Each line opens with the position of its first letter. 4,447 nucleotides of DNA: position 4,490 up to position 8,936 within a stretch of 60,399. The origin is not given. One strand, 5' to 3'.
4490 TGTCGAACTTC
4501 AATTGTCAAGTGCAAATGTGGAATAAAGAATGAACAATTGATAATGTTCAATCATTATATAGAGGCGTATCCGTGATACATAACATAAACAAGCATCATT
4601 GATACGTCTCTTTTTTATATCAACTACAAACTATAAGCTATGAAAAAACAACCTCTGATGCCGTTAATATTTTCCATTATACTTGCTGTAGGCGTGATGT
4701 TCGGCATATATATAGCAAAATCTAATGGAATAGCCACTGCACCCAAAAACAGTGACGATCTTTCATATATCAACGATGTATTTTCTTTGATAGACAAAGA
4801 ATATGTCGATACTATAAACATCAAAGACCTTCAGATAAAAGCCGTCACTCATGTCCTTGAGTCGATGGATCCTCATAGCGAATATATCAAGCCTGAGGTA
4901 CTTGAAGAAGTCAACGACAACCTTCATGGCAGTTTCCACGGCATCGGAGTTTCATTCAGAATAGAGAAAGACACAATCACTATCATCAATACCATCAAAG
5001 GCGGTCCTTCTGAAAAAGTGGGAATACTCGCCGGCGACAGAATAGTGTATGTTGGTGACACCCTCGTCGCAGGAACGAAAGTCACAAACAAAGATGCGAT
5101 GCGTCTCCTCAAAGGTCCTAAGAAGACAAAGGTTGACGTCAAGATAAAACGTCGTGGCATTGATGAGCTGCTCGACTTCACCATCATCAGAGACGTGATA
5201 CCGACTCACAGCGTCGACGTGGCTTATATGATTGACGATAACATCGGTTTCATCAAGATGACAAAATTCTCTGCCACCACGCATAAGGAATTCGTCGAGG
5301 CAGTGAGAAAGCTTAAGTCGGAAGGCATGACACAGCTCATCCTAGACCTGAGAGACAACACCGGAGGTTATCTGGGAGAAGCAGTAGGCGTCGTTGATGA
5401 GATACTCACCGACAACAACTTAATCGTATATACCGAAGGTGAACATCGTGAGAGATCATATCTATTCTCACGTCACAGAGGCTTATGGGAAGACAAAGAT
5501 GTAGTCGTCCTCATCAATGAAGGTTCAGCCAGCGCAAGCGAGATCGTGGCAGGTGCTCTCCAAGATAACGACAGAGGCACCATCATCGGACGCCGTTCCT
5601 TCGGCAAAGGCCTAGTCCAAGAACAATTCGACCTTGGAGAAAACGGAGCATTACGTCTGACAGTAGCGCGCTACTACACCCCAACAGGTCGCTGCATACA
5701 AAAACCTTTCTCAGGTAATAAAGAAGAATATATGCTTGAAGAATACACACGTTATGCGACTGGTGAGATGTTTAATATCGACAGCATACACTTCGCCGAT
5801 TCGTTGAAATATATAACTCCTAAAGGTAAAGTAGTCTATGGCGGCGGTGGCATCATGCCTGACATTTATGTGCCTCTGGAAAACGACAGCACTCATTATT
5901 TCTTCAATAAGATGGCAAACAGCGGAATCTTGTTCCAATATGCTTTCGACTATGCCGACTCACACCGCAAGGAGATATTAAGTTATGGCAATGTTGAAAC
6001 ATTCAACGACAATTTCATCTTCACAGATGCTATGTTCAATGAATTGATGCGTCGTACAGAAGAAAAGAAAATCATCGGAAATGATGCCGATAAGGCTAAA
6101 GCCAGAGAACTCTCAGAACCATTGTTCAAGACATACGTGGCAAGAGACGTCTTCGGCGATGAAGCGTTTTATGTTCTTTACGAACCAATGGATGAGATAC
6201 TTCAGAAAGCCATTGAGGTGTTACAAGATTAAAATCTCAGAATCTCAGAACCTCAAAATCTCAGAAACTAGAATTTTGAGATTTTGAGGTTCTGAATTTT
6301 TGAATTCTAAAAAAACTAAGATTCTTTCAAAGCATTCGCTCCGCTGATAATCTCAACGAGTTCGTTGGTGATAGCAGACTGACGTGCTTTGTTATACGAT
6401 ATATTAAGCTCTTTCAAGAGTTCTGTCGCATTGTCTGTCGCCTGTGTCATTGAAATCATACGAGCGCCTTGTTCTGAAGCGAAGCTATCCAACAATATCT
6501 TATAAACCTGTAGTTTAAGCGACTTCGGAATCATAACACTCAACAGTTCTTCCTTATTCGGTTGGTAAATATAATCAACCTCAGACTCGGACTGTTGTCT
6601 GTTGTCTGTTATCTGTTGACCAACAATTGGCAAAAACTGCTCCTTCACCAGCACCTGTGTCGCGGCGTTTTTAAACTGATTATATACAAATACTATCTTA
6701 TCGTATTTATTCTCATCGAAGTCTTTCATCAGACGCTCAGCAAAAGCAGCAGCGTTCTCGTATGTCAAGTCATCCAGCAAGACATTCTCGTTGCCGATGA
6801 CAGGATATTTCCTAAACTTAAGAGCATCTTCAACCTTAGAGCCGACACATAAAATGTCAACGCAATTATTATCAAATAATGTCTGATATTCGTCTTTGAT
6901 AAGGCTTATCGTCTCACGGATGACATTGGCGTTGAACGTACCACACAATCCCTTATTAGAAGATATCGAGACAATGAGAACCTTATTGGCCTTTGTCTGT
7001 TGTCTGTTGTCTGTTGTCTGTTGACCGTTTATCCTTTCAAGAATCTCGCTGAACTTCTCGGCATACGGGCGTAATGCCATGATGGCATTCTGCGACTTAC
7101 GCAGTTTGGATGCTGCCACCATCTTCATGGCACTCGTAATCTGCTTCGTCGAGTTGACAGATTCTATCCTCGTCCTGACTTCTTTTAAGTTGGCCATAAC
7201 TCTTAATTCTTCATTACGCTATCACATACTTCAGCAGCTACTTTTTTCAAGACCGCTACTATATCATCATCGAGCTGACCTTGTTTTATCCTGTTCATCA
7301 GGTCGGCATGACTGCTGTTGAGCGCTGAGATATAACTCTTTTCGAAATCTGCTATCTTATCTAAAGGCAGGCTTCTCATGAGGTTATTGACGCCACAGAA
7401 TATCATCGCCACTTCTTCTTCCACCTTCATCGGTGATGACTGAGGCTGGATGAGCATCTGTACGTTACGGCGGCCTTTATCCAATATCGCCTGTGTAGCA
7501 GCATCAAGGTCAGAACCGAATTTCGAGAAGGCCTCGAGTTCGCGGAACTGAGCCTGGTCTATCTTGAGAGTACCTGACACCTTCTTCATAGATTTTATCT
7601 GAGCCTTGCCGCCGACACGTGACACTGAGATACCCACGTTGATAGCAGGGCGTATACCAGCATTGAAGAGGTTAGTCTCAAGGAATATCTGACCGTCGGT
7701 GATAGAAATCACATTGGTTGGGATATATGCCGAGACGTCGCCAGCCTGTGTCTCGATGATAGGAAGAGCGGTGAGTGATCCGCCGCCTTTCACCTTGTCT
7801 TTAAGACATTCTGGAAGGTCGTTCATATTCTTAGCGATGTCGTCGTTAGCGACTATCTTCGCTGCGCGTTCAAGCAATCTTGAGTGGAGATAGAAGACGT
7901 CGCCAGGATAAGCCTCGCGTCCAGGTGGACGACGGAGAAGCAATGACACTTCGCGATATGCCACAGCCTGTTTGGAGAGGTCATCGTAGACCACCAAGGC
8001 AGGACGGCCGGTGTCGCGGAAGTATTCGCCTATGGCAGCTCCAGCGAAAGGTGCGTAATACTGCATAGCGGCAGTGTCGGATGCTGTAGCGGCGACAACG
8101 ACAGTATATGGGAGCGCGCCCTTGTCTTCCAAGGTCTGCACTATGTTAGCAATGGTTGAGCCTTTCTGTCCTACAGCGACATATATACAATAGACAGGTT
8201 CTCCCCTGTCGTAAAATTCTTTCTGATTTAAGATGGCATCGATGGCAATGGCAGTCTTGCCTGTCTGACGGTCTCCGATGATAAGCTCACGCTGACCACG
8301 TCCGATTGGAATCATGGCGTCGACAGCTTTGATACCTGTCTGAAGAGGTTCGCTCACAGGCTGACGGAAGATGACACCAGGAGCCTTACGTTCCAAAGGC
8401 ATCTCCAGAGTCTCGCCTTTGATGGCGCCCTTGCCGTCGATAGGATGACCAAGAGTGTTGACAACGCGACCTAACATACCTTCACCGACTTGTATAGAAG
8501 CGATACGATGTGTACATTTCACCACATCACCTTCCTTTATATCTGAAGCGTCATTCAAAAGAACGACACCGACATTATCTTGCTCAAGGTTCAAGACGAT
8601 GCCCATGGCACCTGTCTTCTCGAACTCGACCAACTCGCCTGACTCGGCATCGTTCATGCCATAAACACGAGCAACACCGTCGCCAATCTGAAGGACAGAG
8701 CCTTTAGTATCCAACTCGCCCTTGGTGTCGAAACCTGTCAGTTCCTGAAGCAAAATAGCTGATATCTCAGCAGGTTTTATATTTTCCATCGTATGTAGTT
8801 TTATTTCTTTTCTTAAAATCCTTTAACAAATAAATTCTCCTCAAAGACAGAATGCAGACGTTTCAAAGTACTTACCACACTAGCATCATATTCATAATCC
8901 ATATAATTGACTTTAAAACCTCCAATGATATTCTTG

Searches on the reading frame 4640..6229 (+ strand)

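Call 86: search_protein_families(library=pfam, proteins=[window:4640-6229:+], max_evalue=0.00001)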
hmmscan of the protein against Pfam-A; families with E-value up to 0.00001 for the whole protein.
window:4640-6229:+ (530 aa): 4 families
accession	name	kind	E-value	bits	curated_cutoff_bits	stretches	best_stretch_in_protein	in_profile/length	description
PF03572.23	Peptidase_S41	-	9.2e-50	168.9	24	1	201-355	1-156/165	Peptidase family S41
PF13180.12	PDZ_2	-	1.2e-07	32.3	27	1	101-178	2-76/80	PDZ domain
PF00595.29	PDZ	-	7.9e-07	29.8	23.2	1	100-169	10-80/81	PDZ domain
PF17820.7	PDZ_6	-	7.2e-06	26.1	27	0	119-171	6-54/54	PDZ domain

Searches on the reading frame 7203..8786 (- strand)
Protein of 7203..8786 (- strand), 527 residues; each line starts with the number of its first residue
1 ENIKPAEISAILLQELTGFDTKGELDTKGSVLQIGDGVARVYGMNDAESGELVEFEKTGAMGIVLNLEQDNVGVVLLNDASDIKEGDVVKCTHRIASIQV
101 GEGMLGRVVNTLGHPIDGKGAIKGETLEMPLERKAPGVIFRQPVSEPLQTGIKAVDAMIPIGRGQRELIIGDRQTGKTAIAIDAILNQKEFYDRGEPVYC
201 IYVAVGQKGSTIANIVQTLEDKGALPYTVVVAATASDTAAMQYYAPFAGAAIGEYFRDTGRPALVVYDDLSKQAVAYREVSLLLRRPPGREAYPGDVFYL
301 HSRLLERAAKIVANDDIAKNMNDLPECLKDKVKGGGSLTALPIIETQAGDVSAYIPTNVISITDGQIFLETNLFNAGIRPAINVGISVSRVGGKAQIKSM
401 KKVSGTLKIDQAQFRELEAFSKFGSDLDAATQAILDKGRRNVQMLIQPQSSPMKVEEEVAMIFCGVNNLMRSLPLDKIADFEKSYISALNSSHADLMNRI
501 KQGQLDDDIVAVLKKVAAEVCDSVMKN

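Call 86: search_protein_families(library=pfam, proteins=[window:7203-8786:-], max_evalue=0.00001)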
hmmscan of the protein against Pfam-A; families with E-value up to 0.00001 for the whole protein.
window:7203-8786:- (527 aa): 3 families
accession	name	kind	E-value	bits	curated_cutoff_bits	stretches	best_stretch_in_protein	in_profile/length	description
PF00006.31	ATP-synt_ab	-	5.2e-78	262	29.5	1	151-389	1-213/213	ATP synthase alpha/beta family, nucleotide-binding domain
PF00306.32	ATP-synt_ab_C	-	4.4e-42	143.8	27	1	396-519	1-125/126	ATP synthase alpha/beta chain, C terminal domain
PF02874.29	ATP-synt_ab_N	-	3.3e-14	53.6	20.9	1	28-92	5-68/69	ATP synthase alpha/beta family, beta-barrel domain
